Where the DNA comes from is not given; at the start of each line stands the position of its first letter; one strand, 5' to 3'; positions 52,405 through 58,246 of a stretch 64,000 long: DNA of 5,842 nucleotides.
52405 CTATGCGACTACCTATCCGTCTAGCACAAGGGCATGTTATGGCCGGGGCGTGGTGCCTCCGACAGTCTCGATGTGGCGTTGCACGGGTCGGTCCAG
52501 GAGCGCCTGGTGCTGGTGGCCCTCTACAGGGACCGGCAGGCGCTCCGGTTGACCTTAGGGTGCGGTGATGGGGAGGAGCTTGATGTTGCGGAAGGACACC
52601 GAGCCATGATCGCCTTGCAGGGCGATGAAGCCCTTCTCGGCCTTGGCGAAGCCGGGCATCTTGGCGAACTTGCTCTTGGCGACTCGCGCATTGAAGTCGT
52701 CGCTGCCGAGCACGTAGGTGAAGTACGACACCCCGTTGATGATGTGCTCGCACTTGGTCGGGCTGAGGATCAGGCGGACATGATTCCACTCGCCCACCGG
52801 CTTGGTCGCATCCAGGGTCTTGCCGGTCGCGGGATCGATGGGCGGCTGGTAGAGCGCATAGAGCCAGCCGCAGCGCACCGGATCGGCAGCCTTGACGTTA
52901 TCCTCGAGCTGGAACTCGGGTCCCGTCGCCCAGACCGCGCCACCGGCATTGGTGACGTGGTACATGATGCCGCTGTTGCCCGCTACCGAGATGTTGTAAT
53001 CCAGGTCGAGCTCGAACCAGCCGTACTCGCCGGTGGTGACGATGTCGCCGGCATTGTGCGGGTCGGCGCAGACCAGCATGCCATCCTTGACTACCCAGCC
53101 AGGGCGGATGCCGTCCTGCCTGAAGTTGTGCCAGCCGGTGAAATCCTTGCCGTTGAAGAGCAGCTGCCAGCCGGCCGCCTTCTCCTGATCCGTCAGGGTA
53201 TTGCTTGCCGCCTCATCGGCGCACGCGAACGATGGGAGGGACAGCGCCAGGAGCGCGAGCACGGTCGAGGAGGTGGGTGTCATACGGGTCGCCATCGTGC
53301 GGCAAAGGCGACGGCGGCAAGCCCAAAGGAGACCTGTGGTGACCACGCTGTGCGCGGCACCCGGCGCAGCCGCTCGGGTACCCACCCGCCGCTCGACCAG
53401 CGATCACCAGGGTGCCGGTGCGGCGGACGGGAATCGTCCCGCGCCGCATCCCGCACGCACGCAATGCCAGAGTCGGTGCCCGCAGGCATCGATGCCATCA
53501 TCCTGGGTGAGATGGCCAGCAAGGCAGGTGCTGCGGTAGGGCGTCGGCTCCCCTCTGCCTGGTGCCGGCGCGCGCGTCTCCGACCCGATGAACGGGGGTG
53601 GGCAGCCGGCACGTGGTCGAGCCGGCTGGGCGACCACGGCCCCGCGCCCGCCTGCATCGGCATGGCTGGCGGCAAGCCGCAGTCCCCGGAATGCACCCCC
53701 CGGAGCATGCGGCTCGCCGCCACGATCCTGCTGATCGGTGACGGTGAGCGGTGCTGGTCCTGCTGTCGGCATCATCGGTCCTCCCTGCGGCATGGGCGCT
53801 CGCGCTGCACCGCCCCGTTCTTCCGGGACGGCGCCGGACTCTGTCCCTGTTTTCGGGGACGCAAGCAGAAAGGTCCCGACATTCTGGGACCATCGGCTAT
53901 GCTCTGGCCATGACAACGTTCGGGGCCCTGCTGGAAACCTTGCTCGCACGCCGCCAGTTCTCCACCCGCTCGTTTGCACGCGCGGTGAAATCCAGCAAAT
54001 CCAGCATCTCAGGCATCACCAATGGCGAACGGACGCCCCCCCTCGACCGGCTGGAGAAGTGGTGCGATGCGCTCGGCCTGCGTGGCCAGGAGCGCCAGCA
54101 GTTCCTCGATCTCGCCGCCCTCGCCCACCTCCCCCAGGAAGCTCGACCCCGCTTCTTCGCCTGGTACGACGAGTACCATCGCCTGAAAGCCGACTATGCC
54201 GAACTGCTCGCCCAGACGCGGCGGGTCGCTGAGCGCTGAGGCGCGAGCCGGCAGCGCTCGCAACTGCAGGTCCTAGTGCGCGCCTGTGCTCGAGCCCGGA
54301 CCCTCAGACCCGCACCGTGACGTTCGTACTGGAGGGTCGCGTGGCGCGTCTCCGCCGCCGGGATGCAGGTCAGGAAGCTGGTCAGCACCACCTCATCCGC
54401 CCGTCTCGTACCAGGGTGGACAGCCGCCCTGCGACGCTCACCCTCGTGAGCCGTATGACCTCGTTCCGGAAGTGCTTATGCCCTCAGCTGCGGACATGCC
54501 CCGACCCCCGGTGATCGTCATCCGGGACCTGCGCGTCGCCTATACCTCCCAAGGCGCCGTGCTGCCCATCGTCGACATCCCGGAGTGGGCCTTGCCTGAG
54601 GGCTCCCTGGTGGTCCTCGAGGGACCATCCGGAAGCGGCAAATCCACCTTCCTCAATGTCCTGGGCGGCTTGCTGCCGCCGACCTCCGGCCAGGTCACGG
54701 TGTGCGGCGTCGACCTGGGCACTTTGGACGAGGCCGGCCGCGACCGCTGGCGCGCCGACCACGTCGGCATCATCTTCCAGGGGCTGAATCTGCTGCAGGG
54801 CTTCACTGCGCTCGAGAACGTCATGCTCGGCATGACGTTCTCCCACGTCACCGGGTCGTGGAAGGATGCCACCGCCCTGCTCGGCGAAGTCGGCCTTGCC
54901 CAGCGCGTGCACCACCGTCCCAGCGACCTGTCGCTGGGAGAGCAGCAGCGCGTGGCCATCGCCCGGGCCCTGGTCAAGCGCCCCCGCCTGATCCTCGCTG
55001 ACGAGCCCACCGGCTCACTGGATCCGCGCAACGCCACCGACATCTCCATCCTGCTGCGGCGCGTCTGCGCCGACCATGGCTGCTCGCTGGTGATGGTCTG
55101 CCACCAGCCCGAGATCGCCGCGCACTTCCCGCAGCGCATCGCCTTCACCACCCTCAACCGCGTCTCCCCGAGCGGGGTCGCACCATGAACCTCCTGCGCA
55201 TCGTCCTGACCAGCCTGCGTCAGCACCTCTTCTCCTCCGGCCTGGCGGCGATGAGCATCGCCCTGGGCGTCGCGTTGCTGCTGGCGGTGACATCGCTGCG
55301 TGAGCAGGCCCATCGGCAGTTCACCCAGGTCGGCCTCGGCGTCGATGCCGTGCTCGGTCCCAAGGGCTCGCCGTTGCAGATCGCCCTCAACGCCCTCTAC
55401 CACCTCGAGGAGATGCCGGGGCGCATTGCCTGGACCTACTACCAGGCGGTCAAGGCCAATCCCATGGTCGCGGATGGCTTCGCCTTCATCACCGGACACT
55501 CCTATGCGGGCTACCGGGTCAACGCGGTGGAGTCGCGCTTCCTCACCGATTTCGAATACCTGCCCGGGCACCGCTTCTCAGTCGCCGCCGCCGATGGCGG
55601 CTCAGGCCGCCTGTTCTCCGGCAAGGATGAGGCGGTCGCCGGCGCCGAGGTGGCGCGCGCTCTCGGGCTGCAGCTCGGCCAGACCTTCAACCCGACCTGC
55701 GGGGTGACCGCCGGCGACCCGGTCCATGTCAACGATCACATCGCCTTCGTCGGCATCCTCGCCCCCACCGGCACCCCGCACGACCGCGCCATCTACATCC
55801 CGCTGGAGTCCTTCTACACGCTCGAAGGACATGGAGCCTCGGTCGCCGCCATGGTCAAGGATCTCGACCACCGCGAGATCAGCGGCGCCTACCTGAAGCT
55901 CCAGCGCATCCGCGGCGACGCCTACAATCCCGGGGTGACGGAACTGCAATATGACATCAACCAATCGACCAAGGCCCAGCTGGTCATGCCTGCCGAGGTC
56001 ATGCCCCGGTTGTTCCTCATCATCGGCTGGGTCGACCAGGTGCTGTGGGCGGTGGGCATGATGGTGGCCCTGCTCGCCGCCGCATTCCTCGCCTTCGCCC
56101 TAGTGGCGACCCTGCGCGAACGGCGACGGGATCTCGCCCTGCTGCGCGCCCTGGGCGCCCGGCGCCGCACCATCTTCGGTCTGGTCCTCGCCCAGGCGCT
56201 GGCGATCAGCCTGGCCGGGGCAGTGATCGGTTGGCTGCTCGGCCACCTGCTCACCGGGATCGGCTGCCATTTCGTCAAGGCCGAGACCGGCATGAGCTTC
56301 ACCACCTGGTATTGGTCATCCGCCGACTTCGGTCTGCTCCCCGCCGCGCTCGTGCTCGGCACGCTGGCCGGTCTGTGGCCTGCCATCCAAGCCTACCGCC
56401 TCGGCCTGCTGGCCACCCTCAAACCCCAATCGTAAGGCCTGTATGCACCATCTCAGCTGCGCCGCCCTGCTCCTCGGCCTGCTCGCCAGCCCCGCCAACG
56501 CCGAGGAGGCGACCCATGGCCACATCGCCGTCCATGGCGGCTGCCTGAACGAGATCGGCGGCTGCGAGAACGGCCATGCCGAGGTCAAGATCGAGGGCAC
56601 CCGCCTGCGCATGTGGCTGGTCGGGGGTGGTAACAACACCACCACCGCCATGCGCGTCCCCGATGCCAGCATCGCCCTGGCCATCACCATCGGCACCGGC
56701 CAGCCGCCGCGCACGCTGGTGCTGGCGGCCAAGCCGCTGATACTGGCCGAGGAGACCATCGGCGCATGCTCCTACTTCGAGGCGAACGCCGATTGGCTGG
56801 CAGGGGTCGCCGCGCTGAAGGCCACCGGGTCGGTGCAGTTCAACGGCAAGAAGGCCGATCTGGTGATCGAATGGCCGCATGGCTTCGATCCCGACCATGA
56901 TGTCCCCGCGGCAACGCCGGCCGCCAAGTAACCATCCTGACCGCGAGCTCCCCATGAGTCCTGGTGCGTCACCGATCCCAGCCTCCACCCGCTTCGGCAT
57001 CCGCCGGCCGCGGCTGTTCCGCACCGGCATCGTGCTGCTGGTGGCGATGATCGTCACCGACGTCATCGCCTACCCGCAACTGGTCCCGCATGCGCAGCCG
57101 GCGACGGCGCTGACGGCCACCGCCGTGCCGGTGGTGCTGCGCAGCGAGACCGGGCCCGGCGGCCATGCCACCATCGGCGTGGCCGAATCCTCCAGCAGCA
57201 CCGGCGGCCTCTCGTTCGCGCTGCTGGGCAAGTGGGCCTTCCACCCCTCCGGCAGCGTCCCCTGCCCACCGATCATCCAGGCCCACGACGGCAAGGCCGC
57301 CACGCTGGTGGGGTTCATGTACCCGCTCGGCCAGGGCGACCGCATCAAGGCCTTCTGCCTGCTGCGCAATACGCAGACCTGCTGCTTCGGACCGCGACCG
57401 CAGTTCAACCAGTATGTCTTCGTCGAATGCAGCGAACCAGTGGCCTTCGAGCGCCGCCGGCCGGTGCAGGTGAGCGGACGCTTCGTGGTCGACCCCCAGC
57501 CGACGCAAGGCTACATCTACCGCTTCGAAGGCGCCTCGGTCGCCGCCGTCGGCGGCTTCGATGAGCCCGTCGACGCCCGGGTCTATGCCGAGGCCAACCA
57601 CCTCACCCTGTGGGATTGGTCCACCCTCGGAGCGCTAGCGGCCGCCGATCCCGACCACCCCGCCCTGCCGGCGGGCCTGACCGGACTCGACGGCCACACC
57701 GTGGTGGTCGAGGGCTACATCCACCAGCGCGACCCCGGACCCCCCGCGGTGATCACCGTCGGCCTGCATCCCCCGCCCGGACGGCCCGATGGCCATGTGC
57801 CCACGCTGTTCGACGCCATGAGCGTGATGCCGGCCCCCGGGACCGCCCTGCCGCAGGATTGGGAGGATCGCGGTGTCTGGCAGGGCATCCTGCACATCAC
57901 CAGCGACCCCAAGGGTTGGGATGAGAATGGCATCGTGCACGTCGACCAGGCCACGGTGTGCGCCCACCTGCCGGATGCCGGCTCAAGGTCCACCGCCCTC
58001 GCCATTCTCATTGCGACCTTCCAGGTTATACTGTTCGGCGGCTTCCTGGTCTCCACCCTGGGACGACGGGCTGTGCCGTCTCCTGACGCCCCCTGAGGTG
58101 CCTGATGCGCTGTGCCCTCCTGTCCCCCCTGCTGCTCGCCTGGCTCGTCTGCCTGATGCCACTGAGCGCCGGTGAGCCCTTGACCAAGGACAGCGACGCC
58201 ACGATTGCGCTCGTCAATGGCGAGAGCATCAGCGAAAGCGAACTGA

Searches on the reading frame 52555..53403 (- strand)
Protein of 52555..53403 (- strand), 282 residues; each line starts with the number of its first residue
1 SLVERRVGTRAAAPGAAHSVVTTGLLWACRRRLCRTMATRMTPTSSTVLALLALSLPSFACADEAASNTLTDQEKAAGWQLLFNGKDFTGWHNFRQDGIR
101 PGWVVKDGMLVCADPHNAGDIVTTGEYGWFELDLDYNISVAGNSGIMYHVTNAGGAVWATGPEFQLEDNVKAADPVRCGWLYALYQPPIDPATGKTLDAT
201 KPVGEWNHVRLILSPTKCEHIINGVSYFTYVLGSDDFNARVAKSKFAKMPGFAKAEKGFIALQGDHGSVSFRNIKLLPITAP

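Call 5: search_protein_families(library=pfam, proteins=[window:52555-53403:-])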
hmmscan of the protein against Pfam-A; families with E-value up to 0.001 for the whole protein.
window:52555-53403:- (282 aa): 1 family
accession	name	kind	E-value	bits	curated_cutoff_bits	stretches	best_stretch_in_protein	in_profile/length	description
PF06439.18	3keto-disac_hyd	-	1.2e-43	149.8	26.8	1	78-276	1-186/187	3-keto-disaccharide hydrolase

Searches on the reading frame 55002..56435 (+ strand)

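Call 57: search_protein_families(library=pfam, proteins=[window:55002-56435:+], max_evalue=0.00001)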
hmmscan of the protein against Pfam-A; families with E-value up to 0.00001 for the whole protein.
window:55002-56435:+ (477 aa): 2 families
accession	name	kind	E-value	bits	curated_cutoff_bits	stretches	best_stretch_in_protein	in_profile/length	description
PF02687.27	FtsX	-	1.3e-15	58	25.5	1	351-467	3-118/120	FtsX-like permease C-terminal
PF12704.14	MacB_PCD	-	6.4e-09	36.8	27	1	79-287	1-193/207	MacB-like periplasmic core domain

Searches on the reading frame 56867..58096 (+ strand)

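Call 57: search_protein_families(library=pfam, proteins=[window:56867-58096:+], max_evalue=0.00001)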
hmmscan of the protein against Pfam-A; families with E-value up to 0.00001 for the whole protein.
window:56867-58096:+ (409 aa): 1 family
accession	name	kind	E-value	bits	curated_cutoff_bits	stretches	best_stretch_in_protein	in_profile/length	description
PF11736.14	DUF3299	-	3.1e-06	27.8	22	1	135-210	42-120/139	Protein of unknown function (DUF3299)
